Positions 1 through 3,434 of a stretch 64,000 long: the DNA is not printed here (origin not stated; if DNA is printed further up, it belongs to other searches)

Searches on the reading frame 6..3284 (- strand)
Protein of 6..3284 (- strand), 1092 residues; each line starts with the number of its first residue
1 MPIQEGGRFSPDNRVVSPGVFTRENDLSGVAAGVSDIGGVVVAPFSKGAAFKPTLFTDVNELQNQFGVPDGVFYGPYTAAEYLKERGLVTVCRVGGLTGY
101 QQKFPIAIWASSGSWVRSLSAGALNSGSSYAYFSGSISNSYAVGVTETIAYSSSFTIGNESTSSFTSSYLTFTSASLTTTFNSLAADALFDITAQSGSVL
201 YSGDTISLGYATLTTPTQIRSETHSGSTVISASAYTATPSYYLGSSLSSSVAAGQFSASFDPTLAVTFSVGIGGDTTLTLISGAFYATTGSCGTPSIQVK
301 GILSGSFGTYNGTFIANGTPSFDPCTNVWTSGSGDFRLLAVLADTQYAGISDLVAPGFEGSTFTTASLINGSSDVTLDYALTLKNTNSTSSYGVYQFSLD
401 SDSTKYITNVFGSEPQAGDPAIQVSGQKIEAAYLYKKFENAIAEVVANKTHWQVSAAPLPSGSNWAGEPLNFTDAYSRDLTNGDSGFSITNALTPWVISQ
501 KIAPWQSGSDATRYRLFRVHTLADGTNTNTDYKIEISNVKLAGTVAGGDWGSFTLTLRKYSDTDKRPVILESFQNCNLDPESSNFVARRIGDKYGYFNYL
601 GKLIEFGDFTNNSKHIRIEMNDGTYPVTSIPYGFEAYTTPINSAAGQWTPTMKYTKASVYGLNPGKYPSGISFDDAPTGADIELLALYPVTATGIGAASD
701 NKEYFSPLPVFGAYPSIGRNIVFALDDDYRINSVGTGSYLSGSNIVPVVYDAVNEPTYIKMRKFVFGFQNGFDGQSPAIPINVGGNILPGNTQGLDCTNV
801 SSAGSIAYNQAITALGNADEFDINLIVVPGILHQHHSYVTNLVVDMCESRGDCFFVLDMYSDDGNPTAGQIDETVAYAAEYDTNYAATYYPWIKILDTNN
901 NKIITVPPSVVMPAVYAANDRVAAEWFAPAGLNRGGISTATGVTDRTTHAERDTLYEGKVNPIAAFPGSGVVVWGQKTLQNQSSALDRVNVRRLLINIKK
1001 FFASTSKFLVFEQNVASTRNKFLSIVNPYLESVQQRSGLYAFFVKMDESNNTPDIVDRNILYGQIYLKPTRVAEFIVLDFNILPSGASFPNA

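Call 23: search_protein_families(library=phrogs, proteins=[window:6-3284:-], max_evalue=0.00001)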
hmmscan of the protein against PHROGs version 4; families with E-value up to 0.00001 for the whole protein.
window:6-3284:- (1092 aa): 5 families
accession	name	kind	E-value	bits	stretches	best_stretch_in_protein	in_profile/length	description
phrog_23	-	tail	3e-74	251.6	2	786-1089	162-469/496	tail sheath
phrog_10581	-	tail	3.9e-51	175.4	1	881-1082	699-909/915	tail sheath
phrog_17610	-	tail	2.2e-31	109.6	1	849-1081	873-1105/1135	tail sheath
phrog_34521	-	tail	1.1e-12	47.7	1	884-1077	751-945/962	tail sheath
phrog_15814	-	unknown function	7.7e-12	45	1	787-1079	418-721/738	-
